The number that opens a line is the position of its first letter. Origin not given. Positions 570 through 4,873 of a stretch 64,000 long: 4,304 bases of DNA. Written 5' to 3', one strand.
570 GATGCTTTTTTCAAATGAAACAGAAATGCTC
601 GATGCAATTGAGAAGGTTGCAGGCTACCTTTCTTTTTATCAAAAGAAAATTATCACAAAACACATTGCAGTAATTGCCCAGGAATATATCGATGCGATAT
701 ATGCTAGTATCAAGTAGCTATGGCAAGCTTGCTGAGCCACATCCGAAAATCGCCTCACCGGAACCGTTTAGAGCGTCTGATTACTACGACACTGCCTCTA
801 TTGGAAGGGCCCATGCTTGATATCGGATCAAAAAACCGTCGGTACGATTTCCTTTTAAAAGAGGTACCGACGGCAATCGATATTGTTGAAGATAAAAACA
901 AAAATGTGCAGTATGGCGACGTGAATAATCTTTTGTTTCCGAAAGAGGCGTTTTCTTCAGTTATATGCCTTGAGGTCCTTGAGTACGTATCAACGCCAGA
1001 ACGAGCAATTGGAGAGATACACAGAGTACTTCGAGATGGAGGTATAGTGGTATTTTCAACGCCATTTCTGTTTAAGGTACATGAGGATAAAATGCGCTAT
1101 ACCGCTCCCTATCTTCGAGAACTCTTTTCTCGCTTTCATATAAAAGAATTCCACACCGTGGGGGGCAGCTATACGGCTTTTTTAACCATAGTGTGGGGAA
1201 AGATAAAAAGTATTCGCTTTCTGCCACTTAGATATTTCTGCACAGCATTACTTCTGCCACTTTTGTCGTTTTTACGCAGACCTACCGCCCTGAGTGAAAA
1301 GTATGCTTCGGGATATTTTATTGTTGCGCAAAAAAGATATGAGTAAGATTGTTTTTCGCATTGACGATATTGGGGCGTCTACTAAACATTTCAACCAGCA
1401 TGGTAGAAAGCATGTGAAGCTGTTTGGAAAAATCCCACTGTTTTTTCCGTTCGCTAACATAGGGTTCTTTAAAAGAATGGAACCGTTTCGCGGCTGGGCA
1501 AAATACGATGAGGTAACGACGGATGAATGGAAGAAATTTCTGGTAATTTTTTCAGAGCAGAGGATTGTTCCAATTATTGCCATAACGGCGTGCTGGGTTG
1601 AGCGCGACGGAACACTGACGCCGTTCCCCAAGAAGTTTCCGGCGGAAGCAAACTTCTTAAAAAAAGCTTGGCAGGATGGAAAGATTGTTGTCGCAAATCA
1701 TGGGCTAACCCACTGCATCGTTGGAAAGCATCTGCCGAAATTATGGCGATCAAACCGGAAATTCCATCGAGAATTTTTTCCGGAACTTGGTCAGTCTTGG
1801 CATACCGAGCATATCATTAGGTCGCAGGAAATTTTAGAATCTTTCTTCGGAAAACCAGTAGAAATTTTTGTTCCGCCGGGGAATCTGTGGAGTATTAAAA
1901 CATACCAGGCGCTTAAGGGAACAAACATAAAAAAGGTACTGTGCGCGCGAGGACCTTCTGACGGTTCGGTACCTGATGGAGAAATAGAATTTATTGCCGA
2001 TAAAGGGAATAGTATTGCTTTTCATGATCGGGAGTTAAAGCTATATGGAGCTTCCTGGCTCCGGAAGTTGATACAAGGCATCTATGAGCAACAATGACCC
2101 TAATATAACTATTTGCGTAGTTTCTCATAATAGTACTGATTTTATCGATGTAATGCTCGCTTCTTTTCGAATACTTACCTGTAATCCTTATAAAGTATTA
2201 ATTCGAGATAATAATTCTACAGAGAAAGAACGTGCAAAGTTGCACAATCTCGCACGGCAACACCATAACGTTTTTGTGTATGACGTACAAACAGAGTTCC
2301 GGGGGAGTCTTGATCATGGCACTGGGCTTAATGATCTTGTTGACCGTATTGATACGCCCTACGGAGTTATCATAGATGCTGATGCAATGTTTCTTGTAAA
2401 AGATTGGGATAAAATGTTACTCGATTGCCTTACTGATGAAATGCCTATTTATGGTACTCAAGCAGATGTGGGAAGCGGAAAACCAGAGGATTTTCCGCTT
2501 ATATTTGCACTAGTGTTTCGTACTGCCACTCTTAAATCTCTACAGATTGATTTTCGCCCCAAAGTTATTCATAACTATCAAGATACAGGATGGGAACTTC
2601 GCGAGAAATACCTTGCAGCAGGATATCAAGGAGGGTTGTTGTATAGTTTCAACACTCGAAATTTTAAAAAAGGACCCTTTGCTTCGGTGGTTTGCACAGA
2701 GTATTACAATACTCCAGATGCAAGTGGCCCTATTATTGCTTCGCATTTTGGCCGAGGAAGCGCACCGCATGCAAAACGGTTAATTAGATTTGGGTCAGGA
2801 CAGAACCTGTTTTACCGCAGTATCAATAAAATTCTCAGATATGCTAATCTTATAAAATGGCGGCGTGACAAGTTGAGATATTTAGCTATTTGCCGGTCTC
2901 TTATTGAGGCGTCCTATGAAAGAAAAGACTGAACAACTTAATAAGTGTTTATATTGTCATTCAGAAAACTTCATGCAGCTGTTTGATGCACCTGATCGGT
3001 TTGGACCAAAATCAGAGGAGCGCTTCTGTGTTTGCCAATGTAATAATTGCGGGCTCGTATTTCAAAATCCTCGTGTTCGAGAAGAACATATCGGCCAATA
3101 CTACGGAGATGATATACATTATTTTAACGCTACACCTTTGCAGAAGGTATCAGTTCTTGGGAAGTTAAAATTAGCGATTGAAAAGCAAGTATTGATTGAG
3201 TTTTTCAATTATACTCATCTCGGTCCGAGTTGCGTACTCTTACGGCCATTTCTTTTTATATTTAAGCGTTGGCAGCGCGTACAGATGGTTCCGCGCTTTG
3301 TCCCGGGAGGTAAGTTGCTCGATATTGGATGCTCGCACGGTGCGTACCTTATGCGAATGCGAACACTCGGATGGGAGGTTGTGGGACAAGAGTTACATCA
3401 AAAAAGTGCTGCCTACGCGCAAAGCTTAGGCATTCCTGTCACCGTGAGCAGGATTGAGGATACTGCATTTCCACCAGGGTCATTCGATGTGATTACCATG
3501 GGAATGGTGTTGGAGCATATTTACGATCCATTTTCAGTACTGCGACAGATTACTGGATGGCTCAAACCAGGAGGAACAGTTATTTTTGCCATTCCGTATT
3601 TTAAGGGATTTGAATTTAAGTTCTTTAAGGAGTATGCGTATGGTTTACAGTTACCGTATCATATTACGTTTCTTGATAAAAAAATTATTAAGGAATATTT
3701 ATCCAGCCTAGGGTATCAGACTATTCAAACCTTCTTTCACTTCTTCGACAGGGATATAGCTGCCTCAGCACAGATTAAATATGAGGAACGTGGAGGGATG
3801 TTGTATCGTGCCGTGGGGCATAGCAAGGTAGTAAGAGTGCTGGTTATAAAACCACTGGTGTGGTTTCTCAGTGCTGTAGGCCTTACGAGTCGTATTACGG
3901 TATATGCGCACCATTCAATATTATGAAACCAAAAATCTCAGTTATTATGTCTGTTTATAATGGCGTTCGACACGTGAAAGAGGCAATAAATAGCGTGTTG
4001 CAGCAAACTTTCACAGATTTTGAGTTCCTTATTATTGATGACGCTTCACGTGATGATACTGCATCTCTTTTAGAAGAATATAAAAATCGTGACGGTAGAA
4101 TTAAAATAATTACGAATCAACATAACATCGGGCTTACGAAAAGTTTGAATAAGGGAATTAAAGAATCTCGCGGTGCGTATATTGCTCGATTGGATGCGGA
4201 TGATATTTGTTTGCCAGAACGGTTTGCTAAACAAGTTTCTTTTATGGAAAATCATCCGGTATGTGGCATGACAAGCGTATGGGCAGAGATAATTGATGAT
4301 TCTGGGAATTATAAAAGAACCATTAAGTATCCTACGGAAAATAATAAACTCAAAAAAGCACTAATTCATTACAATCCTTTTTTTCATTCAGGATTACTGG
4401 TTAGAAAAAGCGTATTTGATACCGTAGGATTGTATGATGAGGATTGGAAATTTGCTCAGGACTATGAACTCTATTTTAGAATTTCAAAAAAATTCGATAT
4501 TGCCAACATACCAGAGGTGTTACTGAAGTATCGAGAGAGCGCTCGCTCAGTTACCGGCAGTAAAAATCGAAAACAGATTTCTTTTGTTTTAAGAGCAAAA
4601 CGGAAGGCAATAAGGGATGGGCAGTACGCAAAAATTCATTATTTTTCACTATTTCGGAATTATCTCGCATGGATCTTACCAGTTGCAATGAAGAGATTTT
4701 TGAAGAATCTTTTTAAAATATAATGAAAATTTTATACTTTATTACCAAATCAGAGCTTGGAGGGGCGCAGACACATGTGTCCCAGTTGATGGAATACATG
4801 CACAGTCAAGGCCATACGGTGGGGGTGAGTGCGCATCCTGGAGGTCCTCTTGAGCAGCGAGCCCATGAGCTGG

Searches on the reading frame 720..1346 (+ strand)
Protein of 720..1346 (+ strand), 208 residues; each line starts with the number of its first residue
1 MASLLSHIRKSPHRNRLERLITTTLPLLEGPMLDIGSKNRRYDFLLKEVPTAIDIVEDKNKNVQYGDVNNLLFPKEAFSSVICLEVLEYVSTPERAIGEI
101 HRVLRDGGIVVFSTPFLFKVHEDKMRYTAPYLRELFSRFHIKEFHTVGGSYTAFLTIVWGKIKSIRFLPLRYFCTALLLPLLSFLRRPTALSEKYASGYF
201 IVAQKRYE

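Call 82: search_protein_families(library=pfam, proteins=[window:720-1346:+], max_evalue=0.0001)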
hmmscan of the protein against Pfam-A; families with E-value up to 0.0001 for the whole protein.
window:720-1346:+ (208 aa): 5 families
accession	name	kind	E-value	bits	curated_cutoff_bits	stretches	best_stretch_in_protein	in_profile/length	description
PF08241.18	Methyltransf_11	-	5e-11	43.5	21.2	1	53-112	31-95/95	Methyltransferase domain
PF13489.12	Methyltransf_23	-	7.4e-10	39.2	27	1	30-142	24-148/164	Methyltransferase domain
PF13649.12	Methyltransf_25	-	2.9e-06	28.3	27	1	60-108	47-97/97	Methyltransferase domain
PF13847.12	Methyltransf_31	-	9.7e-06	25.8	27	1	60-116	55-113/145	Methyltransferase domain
PF08242.18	Methyltransf_12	-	3.7e-05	24.8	30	1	62-110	50-98/98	Methyltransferase domain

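Call 85: find_encoding_contigs(protein=window:720-1346:+, flank=10000, max_places=2)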
Protein window:720-1346:+ (208 aa): no gene with exactly this product is on record in the collection.

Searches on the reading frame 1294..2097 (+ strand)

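Call 82: search_protein_families(library=pfam, proteins=[window:1294-2097:+], max_evalue=0.0001)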
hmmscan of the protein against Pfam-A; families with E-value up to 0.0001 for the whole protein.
window:1294-2097:+ (267 aa): 2 families
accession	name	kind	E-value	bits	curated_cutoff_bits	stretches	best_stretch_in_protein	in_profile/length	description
PF10096.14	DUF2334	-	1.7e-08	34.7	26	1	74-217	13-145/203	Uncharacterized protein conserved in bacteria (DUF2334)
PF01522.26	Polysacc_deac_1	-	5e-05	23.7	23.1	0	71-213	13-122/124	Polysaccharide deacetylase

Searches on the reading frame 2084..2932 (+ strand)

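Call 82: search_protein_families(library=pfam, proteins=[window:2084-2932:+], max_evalue=0.0001)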
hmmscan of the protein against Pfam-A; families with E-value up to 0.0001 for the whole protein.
window:2084-2932:+ (282 aa): 1 family
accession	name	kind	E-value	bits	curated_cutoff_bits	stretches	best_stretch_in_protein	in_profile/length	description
PF00535.33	Glycos_transf_2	-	5.7e-08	33.3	23.3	1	9-175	1-162/168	Glycosyl transferase family 2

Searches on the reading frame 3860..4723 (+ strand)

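Call 82: search_protein_families(library=pfam, proteins=[window:3860-4723:+], max_evalue=0.0001)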
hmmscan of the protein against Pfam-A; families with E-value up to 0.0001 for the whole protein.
window:3860-4723:+ (287 aa): 3 families
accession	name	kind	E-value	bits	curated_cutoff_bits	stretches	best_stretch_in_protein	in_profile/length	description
PF00535.33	Glycos_transf_2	-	1.4e-34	119.9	23.3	1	27-173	1-153/168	Glycosyl transferase family 2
PF10111.15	Glyco_tranf_2_2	-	9e-21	75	27.3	1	27-232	1-223/276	Glycosyltransferase like family 2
PF13641.12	Glyco_tranf_2_3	-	6.9e-08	33.2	27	1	24-140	1-123/230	Glycosyltransferase like family 2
